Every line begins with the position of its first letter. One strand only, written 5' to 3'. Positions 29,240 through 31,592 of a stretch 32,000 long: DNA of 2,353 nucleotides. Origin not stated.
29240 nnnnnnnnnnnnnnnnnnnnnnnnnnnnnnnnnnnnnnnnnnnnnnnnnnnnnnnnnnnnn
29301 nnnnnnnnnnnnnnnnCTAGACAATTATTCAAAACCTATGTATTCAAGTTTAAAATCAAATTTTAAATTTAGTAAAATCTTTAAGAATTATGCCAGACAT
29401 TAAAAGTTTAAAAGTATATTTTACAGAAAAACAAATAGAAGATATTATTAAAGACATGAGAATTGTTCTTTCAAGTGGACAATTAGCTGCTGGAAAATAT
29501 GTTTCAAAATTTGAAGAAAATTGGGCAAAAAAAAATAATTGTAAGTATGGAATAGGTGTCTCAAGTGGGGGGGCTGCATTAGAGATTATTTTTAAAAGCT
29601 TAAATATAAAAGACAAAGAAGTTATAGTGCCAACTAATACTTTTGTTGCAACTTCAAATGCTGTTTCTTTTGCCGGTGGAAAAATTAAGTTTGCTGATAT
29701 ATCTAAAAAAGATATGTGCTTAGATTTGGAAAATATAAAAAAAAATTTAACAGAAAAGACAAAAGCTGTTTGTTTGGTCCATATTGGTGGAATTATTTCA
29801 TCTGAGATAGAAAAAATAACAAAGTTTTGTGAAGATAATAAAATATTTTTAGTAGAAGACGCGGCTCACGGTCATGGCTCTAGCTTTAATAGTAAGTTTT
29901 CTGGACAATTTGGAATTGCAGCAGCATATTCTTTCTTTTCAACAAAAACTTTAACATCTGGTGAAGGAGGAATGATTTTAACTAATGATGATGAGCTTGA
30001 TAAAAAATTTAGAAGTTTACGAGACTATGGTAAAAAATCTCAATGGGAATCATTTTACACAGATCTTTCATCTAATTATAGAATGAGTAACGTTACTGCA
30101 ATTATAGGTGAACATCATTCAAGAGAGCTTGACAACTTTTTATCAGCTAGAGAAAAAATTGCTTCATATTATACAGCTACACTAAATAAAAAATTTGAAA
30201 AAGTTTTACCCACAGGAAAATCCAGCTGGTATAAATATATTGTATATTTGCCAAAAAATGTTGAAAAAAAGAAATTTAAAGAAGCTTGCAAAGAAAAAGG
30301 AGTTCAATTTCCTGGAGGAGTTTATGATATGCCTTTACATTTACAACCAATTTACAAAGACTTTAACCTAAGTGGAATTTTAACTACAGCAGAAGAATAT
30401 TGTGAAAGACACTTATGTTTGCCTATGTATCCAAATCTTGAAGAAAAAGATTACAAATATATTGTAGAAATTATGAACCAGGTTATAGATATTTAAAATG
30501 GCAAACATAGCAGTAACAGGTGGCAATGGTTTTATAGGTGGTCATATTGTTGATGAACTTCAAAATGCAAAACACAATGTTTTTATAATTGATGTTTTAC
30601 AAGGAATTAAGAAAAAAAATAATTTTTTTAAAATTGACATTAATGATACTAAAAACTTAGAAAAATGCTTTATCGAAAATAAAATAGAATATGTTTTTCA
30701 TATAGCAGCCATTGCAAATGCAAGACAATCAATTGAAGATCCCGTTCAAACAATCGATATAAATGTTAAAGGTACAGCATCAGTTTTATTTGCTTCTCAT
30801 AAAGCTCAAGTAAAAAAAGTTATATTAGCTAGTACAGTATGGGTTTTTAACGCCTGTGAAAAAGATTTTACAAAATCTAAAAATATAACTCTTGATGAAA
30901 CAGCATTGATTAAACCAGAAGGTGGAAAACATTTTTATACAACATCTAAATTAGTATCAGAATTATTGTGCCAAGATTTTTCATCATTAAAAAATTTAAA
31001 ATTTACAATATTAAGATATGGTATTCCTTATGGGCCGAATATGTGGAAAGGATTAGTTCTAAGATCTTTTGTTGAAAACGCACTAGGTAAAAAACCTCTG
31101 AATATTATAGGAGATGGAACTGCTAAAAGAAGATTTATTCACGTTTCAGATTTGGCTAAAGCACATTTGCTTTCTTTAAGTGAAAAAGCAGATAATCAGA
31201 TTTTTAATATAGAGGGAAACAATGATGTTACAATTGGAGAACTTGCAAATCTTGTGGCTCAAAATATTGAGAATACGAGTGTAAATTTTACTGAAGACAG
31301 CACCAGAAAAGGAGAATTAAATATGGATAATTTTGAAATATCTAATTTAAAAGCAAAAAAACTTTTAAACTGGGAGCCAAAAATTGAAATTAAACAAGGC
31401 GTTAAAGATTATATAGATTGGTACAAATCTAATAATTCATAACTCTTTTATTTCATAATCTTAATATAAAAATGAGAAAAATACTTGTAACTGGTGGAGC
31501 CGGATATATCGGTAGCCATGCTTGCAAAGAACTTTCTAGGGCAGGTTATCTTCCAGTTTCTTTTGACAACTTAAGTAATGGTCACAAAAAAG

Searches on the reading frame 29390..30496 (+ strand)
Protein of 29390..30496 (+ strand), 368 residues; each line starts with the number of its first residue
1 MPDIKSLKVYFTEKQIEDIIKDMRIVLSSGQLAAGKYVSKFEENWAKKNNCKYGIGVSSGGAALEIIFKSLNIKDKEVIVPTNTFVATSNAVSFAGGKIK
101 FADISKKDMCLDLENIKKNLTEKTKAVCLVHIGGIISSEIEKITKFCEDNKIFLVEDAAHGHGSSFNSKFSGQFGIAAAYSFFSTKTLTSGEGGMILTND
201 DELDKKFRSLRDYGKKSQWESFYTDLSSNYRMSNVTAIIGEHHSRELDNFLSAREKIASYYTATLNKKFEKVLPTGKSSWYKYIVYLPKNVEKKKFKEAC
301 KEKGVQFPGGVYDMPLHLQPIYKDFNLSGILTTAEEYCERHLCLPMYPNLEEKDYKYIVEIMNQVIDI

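Call 7: search_protein_families(library=pfam, proteins=[window:29390-30496:+], max_evalue=0.0001)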
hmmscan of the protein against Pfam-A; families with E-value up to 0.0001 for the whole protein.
window:29390-30496:+ (368 aa): 5 families
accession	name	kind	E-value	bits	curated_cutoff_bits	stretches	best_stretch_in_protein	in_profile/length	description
PF01041.23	DegT_DnrJ_EryC1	-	2.3e-90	303.9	19.8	1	16-362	4-359/360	DegT/DnrJ/EryC1/StrS aminotransferase family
PF00155.27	Aminotran_1_2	-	1.4e-06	28.2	19.7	1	55-172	69-200/361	Aminotransferase class I and II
PF01212.27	Beta_elim_lyase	-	1.3e-05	25.1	27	1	33-215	29-228/288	Beta-eliminating lyase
PF00266.25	Aminotran_5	-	1.4e-05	24.7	21.5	1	57-163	67-181/371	Aminotransferase class-V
PF01053.26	Cys_Met_Meta_PP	-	1.4e-05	24.3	27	1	39-163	55-179/381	Cys/Met metabolism PLP-dependent enzyme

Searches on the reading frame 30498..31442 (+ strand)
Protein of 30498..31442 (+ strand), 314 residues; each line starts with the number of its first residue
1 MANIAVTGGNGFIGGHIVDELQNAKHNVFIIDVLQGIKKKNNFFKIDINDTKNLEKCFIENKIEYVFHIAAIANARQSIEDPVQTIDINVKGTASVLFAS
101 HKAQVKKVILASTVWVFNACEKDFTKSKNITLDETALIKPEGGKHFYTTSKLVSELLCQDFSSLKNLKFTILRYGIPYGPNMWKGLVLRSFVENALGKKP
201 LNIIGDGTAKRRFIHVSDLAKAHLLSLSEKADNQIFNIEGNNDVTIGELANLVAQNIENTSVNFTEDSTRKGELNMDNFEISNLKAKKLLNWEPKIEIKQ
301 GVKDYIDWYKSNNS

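Call 7: search_protein_families(library=pfam, proteins=[window:30498-31442:+], max_evalue=0.0001)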
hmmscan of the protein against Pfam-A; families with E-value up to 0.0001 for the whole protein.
window:30498-31442:+ (314 aa): 7 families
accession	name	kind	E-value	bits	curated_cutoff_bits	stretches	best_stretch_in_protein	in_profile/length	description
PF01370.27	Epimerase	-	4.6e-47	160.9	20.9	1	4-238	1-239/240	NAD dependent epimerase/dehydratase family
PF16363.11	GDP_Man_Dehyd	-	1.5e-35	123.7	27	1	6-304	2-331/332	GDP-mannose 4,6 dehydratase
PF01073.25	3Beta_HSD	-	9.8e-20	71.2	22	1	5-233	1-235/280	3-beta hydroxysteroid dehydrogenase/isomerase family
PF07993.18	NAD_binding_4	-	1.8e-15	57.2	20.1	1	60-176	86-206/258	Male sterility protein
PF02719.21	Polysacc_synt_2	-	1.1e-14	54.8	20.2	1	5-113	2-128/293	Polysaccharide biosynthesis protein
PF04321.23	RmlD_sub_bind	-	3.2e-14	53.1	27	1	3-275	2-249/287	RmlD substrate binding domain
PF13460.12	NAD_binding_10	-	4e-05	24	27.2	1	8-135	1-120/184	NAD(P)H-binding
